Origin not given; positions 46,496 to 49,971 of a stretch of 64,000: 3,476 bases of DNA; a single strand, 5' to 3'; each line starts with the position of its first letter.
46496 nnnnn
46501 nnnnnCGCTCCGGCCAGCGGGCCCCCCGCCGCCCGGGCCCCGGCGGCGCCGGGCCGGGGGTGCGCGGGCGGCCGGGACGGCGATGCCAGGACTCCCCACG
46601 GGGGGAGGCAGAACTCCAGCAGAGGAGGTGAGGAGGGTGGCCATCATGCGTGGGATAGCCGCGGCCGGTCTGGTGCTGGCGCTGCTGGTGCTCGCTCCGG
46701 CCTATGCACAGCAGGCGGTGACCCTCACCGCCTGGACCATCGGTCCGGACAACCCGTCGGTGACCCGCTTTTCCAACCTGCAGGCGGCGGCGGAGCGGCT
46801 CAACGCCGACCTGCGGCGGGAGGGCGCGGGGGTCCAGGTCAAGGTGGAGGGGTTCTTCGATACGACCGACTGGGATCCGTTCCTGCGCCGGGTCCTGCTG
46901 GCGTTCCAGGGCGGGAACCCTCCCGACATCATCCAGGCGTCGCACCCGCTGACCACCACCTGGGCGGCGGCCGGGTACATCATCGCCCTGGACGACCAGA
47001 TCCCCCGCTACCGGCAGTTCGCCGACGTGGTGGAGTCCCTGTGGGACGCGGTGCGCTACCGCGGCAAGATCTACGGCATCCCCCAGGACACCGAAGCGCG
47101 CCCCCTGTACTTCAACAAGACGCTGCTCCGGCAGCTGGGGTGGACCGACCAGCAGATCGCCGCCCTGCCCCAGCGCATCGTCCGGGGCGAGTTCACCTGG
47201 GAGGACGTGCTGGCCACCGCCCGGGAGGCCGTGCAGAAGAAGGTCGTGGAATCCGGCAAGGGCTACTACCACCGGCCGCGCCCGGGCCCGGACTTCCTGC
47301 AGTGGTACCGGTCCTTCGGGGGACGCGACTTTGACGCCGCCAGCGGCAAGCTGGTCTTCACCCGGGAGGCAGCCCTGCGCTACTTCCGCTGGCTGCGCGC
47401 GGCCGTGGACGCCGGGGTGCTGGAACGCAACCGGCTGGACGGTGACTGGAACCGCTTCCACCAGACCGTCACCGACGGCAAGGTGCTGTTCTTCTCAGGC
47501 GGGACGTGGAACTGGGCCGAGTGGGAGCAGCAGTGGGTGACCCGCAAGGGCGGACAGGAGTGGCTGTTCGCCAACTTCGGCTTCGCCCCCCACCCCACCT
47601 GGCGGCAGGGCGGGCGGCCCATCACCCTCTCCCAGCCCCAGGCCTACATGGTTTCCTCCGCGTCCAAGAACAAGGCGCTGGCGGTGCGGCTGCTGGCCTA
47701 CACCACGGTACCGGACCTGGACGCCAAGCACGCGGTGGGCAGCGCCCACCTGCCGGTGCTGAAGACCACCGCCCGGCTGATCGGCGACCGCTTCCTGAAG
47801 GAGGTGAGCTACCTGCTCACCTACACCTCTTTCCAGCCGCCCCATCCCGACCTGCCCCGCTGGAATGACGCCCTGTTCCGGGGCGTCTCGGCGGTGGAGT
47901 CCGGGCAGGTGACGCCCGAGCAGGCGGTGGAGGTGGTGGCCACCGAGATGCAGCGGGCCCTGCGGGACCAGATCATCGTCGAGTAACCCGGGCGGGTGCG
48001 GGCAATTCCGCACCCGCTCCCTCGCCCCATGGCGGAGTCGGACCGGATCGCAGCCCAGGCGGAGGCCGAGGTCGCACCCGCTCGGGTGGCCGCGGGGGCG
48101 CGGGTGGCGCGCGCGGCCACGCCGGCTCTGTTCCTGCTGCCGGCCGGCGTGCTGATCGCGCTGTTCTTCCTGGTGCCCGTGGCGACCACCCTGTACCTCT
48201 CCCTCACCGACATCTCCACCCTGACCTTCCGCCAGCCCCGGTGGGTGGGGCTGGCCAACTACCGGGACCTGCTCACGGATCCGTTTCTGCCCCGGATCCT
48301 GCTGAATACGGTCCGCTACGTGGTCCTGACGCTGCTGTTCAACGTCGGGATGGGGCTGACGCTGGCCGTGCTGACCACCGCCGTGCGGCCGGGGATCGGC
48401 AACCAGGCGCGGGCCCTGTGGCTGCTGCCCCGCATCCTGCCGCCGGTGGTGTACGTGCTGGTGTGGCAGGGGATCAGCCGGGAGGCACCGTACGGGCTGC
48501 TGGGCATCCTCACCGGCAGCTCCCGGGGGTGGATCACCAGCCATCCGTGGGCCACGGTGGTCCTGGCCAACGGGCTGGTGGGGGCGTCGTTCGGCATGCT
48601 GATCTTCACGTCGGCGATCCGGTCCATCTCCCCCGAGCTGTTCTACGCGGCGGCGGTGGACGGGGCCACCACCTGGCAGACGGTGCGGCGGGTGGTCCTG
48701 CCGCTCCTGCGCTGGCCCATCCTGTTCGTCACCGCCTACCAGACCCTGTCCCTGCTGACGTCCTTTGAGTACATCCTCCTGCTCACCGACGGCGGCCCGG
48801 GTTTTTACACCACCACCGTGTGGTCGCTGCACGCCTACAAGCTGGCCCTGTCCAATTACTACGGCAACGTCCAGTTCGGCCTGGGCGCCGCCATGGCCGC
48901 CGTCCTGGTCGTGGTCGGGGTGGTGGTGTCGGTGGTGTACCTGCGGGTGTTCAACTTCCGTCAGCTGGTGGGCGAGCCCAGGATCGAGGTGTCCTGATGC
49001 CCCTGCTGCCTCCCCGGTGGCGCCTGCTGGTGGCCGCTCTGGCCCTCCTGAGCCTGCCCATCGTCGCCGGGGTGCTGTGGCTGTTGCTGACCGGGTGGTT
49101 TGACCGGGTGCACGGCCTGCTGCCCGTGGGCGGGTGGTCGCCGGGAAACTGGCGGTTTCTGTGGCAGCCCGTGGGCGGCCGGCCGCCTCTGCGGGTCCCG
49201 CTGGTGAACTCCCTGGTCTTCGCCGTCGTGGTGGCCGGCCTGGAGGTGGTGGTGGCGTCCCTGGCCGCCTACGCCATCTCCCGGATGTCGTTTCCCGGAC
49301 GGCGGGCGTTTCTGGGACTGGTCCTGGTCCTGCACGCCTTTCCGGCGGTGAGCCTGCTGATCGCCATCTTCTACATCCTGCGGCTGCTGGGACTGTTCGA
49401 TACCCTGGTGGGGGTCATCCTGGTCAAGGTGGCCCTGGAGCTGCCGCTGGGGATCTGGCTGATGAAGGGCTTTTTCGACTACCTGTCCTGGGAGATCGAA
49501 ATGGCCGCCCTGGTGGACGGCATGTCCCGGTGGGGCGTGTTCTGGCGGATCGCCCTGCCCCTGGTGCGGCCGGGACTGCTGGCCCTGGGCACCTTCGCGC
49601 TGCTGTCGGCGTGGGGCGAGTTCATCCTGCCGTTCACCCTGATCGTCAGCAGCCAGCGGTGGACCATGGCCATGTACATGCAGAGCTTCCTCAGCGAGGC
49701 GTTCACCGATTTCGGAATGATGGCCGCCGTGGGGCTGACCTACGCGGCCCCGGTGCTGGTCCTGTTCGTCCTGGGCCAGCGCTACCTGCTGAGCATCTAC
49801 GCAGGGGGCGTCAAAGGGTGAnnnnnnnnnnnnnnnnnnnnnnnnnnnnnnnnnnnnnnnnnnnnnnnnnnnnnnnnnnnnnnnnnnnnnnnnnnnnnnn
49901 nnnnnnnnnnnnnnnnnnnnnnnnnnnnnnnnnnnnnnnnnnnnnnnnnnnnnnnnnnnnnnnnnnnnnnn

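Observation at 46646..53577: Complete glycerophosphodiester uptake/hydrolysis operon lying back-to-back with a decayed ugp/glpP locus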

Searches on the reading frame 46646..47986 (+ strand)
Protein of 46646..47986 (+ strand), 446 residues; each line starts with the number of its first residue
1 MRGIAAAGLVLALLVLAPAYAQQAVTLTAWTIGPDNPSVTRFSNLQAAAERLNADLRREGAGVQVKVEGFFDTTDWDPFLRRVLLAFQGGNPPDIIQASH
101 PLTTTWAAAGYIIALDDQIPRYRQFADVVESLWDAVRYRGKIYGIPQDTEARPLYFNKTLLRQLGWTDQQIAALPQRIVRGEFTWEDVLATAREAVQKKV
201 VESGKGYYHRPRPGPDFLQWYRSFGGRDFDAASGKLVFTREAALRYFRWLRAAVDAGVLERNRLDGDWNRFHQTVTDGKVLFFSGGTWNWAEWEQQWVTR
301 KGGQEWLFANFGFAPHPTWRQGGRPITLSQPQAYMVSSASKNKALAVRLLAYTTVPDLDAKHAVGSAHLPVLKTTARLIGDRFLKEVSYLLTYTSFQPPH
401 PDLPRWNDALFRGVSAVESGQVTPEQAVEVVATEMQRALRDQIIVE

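Call 4: search_protein_families(library=pfam, proteins=[window:46646-47986:+], max_evalue=0.01)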
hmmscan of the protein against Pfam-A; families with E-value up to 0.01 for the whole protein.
window:46646-47986:+ (446 aa): 2 families
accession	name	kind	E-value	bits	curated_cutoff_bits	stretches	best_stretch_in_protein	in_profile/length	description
PF01547.30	SBP_bac_1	-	2.5e-26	93.8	26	1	37-354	2-301/307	Bacterial extracellular solute-binding protein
PF13416.11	SBP_bac_8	-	1.2e-25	91.3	27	1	59-375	9-265/279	Bacterial extracellular solute-binding protein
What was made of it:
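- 46646..47986 (+): CUT1 substrate-binding protein, InoE-like; not UgpB. Pfam SBP_bac_1 (call 4).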

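Call 26: search_protein_families(library=ncbifam, proteins=[window:46646-47986:+], max_evalue=0.001)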
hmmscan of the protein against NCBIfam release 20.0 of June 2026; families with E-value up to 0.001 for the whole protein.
window:46646-47986:+ (446 aa): 3 families
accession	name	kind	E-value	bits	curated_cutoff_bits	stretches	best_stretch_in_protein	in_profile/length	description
NF007011.0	PRK09474.1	equivalog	3.7e-11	42.5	291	1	88-178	78-165/396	maltose/maltodextrin ABC transporter substrate-binding protein MalE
TIGR03850.1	bind_CPR_0540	equivalog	8.5e-07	27.9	299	1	266-354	265-346/437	carbohydrate ABC transporter substrate-binding protein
NF053763.1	ABCarbgalBndGanS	equivalog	0.00066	18.5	700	0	133-162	129-158/420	galactooligosaccharide ABC transporter substrate-binding protein GanS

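Call 37: search_solved_structures(query=window:46646-47986:+, max_evalue=0.001)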
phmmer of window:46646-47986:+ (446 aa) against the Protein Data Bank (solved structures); distinct sequences matched with E-value up to 0.001: 456 (the best 60 are shown).
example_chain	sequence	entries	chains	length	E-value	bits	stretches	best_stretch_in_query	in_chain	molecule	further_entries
4r9f_A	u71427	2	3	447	1.4e-12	50.3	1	82-167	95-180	MBP1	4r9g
5ci5_A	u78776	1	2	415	6.6e-12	48.1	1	59-438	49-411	Extracellular solute-binding protein family 1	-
8jbg_B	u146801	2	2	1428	3.3e-11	45.8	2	89-178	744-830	Neuromedin-K receptor (NK3R-pFastbac1) | NK3R-pFastbac1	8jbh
9vus_A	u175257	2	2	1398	3.4e-11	45.7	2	89-178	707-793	Soluble cytochrome b562,2-oxoglutarate receptor 1,Soluble cytochrome b562,2-oxoglutarate r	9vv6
4qrz_A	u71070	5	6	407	5.1e-10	41.8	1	72-167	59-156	ABC-TYPE SUGAR TRANSPORTER | ABC transporter, substrate binding protein (Sugar)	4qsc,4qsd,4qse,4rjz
2gha_A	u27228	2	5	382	2.9e-09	39.4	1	75-431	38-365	maltose ABC transporter, periplasmic maltose-binding protein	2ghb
6dtu_A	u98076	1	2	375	3e-09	39.3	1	75-430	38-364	maltose-binding protein MalE1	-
3jzj_A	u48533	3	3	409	3e-09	39.3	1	89-320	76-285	Acarbose/maltose binding protein GacH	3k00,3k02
3k01_A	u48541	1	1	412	3e-09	39.3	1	89-320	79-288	Acarbose/maltose binding protein GacH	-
9h0n_A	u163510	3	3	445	2.1e-08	36.5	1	267-382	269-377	Extracellular solute-binding protein, family 1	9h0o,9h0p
2fnc_A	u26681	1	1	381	5.4e-08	35.2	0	74-167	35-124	maltose ABC transporter, periplasmic maltose-binding protein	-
6dts_A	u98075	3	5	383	5.5e-08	35.1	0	74-167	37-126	maltose-binding protein MalE2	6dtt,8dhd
4g68_B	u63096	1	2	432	9.5e-08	34.4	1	22-292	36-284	ABC transporter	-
4g68_A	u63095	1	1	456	1.1e-07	34.1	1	22-164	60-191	ABC transporter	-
7nbz_A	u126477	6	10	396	2.2e-07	33.1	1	139-440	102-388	Sulfoquinovosyl binding protein | Sulfoquinovosyl glycerol-binding protein SmoF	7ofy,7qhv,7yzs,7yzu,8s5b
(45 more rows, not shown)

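Call 46: find_homologous_proteins(query=window:46646-47986:+)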
Query window:46646-47986:+ (446 aa): 255 proteins with E <= 0.001 among 8000 candidates; the best 120 are listed.
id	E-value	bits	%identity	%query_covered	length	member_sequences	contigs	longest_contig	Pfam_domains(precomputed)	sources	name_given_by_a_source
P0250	1.2e-282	955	93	96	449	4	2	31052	PF13416.12,PF01547.31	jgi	jgi:inositol-phosphate transport system substrate-binding protein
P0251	2.6e-268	908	88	96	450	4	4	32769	PF13416.12,PF01547.31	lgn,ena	-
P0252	8.7e-266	900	89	95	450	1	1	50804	PF13416.12,PF01547.31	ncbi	-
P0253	2.5e-245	832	80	100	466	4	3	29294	PF13416.12,PF01547.31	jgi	jgi:inositol-phosphate transport system substrate-binding protein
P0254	2.0e-240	816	78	97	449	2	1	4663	PF13416.12,PF01547.31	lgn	-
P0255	4.3e-238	809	77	98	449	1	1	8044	PF13416.12,PF01547.31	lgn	-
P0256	1.9e-230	783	75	99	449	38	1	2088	PF13416.12,PF01547.31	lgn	-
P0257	2.2e-227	773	75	98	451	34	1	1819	PF13416.12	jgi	-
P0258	1.5e-224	764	72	98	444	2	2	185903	PF13416.12,PF01547.31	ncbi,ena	-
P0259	2.0e-224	764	76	95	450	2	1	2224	PF13416.12,PF01547.31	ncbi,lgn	-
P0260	1.0e-223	761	73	100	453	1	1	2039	PF13416.12,PF01547.31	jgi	-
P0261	1.7e-223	760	75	98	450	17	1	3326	PF13416.12,PF01547.31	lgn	-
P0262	8.1e-223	758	72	99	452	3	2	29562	PF01547.31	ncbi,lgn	-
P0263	4.0e-222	756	73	100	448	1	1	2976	PF13416.12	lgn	-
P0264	2.9e-221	753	73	98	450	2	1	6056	PF13416.12,PF01547.31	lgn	-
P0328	2.7e-149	516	53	97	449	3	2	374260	PF13416.12,PF01547.31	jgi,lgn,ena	-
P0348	3.2e-131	456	48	100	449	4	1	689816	PF13416.12,PF01547.31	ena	-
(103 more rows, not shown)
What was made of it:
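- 46646..47986 (+): IMG names homologues 'inositol-phosphate transport system substrate-binding protein' (call 46).
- Closest known: InoEFGK inositol. Same: IMG names the SBP homologues 'inositol-phosphate transport system substrate-binding protein' (call 46).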

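Call 47: find_encoding_contigs(protein=P0328, flank=8000, max_places=1)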
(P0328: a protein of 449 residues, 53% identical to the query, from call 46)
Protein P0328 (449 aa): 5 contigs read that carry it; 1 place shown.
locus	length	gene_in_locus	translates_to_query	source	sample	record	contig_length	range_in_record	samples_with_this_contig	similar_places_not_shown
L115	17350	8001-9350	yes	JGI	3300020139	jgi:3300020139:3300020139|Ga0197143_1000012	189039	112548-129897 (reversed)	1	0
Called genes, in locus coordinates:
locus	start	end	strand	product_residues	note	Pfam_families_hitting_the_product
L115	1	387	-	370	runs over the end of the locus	PF13531:SBP_bac_11, PF01547:SBP_bac_1, PF13343:SBP_bac_6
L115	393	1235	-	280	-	PF09339:HTH_IclR, PF01614:IclR_C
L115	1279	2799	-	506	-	PF02789:Peptidase_M17_N, PF00883:Peptidase_M17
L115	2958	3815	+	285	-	PF01261:AP_endonuc_2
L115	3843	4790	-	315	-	PF02423:OCD_Mu_crystall, PF01488:Shikimate_DH (weak), PF03807:F420_oxidored (weak)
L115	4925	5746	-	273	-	-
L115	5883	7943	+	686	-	PF01261:AP_endonuc_2, PF22649:Cgl0159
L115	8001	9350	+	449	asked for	PF01547:SBP_bac_1, PF13416:SBP_bac_8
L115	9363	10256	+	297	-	PF00528:BPD_transp_1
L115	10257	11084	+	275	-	PF00528:BPD_transp_1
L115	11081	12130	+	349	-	PF00005:ABC_tran, PF17912:OB_MalK (weak), PF17850:CysA_C_terminal, PF08402:TOBE_2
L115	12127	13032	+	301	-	PF03009:GDPD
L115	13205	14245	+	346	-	PF00356:LacI, PF00532:Peripla_BP_1, PF13407:Peripla_BP_4, PF13377:Peripla_BP_3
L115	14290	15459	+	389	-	PF08240:ADH_N, PF00107:ADH_zinc_N, PF13602:ADH_zinc_N_2 (weak)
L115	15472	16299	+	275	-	PF01261:AP_endonuc_2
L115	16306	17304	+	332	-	PF01408:GFO_IDH_MocA, PF22725:GFO_IDH_MocA_C3, PF02894:GFO_IDH_MocA_C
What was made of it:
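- Closest known: InoEFGK inositol. Same: In L115 it also sits beside LacI and GFO_IDH_MocA genes, as in inositol clusters (calls 4, 47).
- A relative with a 53%-identical SBP has the same Cgl0159/AP_endonuc_2-SBP-permease-permease-ATPase-GDPD module with no ugp locus beside it in the 17-kb locus read (call 47).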

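Call 48: find_encoding_contigs(protein=P0348, flank=8000, max_places=1)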
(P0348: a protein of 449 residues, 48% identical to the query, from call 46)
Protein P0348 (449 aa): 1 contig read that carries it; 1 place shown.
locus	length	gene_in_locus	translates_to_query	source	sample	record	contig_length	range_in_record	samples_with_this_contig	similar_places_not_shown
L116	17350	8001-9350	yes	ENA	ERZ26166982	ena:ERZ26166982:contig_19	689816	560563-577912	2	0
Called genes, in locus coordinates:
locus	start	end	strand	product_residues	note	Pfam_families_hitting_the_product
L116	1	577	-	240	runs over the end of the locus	PF04286:DUF445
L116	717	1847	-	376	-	PF01820:Dala_Dala_lig_N, PF02786:CPSase_L_D2, PF02222:ATP-grasp (weak), PF07478:Dala_Dala_lig_C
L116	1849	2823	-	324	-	PF02615:Ldh_2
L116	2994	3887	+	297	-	PF00701:DHDPS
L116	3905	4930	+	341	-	PF00070:Pyr_redox (faint), PF00890:FAD_binding_2 (faint), PF01266:DAO (weak), PF01946:Thi4 (weak), PF07992:Pyr_redox_2 (weak), PF12831:FAD_oxidored, PF13450:NAD_binding_8, PF01593:Amino_oxidase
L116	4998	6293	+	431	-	PF14690:Zn_ribbon_ISL3, PF01610:DDE_Tnp_ISL3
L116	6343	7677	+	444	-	-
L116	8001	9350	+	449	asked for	PF01547:SBP_bac_1, PF13416:SBP_bac_8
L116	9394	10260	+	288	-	-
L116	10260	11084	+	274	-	PF00528:BPD_transp_1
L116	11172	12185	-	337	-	PF00665:rve, PF13683:rve_3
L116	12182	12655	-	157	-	PF01527:HTH_Tnp_1 (weak)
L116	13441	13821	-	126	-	PF25601:AAA_lid_14, PF02954:HTH_8 (weak)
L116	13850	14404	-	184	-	PF00158:Sigma54_activat, PF13191:AAA_16 (weak), PF14532:Sigma54_activ_2, PF01078:Mg_chelatase (faint), PF07728:AAA_5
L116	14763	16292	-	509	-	PF13701:DDE_Tnp_1_4, PF01609:DDE_Tnp_1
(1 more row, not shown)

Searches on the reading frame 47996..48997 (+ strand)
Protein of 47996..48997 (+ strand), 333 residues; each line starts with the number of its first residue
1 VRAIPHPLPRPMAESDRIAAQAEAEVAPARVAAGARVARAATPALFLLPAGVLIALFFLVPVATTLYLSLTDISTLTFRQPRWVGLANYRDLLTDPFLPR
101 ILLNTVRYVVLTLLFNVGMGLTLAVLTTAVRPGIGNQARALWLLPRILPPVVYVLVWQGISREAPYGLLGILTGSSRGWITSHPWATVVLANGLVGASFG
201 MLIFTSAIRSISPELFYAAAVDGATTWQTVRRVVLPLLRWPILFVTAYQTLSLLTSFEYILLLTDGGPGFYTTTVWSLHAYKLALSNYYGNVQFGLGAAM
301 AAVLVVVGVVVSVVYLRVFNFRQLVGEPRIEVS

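Call 4: search_protein_families(library=pfam, proteins=[window:47996-48997:+], max_evalue=0.01)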
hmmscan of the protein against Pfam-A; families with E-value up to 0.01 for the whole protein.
window:47996-48997:+ (333 aa): 1 family
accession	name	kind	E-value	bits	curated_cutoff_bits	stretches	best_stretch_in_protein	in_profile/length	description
PF00528.27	BPD_transp_1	-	1.2e-11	45.2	26.4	1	136-315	18-175/184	Binding-protein-dependent transport system inner membrane component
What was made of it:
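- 48029..49821 (+): Two CUT1 permease genes (48029-48997 and 48997-49821), MalF/MalG type. Pfam BPD_transp_1 (call 4).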

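Call 26: search_protein_families(library=ncbifam, proteins=[window:48029-48997:+], max_evalue=0.001)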
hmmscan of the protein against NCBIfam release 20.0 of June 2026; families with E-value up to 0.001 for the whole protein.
window:48029-48997:+ (322 aa): 9 families
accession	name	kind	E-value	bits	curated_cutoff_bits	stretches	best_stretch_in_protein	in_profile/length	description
NF008232.0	PRK10999.1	equivalog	1.9e-15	56.6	392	1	73-307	265-514/520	maltose ABC transporter permease MalF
NF007852.0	PRK10561.1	equivalog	1.2e-14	54.9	335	1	30-307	12-287/295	sn-glycerol-3-phosphate ABC transporter permease UgpA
NF040931.1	ABC_arch_GlcT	equivalog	9.3e-11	41.9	360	1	38-304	4-267/278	glucose ABC transporter permease GlcT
TIGR02141.1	modB_ABC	equivalog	1.4e-07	31.4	182.6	1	94-305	3-199/208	molybdate ABC transporter permease subunit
NF011624.0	PRK15050.1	equivalog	2.5e-07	30.1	247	1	12-307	4-285/297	2-aminoethylphosphonate ABC transporter permease subunit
TIGR03226.1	PhnU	equivalog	6.4e-07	29.1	283.45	1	176-273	181-273/311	2-aminoethylphosphonate ABC transporter permease subunit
TIGR01581.1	Mo_ABC_porter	hypoth_equivalog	8.2e-07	28.7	210.3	1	81-236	13-165/225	ABC transporter permease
TIGR00969.1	3a0106s02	subfamily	1e-06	28.4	240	1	72-300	44-266/272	sulfate ABC transporter permease subunit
NF008208.0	PRK10971.1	equivalog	0.00098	18.7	415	0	59-300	29-259/277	sulfate/thiosulfate ABC transporter permease CysT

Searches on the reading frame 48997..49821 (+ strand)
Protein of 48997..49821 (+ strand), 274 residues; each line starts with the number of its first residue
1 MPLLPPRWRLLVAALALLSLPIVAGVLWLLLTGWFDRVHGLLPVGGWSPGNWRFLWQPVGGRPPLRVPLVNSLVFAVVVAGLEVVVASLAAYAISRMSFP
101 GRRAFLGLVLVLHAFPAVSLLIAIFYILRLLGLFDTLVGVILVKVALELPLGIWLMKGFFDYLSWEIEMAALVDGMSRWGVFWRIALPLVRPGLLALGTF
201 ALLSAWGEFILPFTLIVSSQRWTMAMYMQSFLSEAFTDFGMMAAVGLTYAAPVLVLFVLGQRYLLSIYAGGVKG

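Call 4: search_protein_families(library=pfam, proteins=[window:48997-49821:+], max_evalue=0.01)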
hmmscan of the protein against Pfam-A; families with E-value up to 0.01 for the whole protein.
window:48997-49821:+ (274 aa): 1 family
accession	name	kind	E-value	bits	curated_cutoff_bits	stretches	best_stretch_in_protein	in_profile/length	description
PF00528.27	BPD_transp_1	-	1.8e-12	47.8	26.4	1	84-259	2-174/184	Binding-protein-dependent transport system inner membrane component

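Call 26: search_protein_families(library=ncbifam, proteins=[window:48997-49821:+], max_evalue=0.001)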
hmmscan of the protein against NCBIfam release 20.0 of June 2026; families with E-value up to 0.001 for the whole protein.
window:48997-49821:+ (274 aa): 11 families
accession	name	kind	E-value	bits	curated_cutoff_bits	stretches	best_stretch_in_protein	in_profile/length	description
NF008231.0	PRK10998.1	equivalog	1.7e-28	100.1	261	1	67-274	83-296/296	maltose ABC transporter permease MalG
NF040932.1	ABC_arch_GlcU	equivalog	7.1e-22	78.3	340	1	65-265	58-261/272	glucose ABC transporter permease GlcU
NF008210.0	PRK10973.1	equivalog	3.7e-13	49.8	297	1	63-263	71-271/281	sn-glycerol-3-phosphate ABC transporter permease UgpE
TIGR00969.1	3a0106s02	subfamily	9.1e-09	35.2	240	1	69-257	63-261/272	sulfate ABC transporter permease subunit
NF007047.0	PRK09500.1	equivalog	1.5e-08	34.5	326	1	70-196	61-187/257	spermidine/putrescine ABC transporter permease PotC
TIGR02141.1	modB_ABC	equivalog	3.9e-07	29.9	182.6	1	105-255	36-200/208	molybdate ABC transporter permease subunit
TIGR01581.1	Mo_ABC_porter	hypoth_equivalog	5.7e-07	29.3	210.3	1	68-251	22-217/225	ABC transporter permease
TIGR02139.1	permease_CysT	equivalog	1.2e-06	28.3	246.1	1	70-210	53-205/265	sulfate ABC transporter permease subunit CysT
TIGR02140.1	permease_CysW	equivalog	1.4e-05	24.7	329.1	1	71-259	51-249/261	sulfate ABC transporter permease subunit CysW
TIGR03262.1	PhnU2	equivalog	0.00068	18.4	593.25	0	66-259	53-252/546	putative 2-aminoethylphosphonate ABC transporter permease subunit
NF006939.0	PRK09421.1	equivalog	0.00074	19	262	1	72-238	15-196/230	molybdate ABC transporter permease subunit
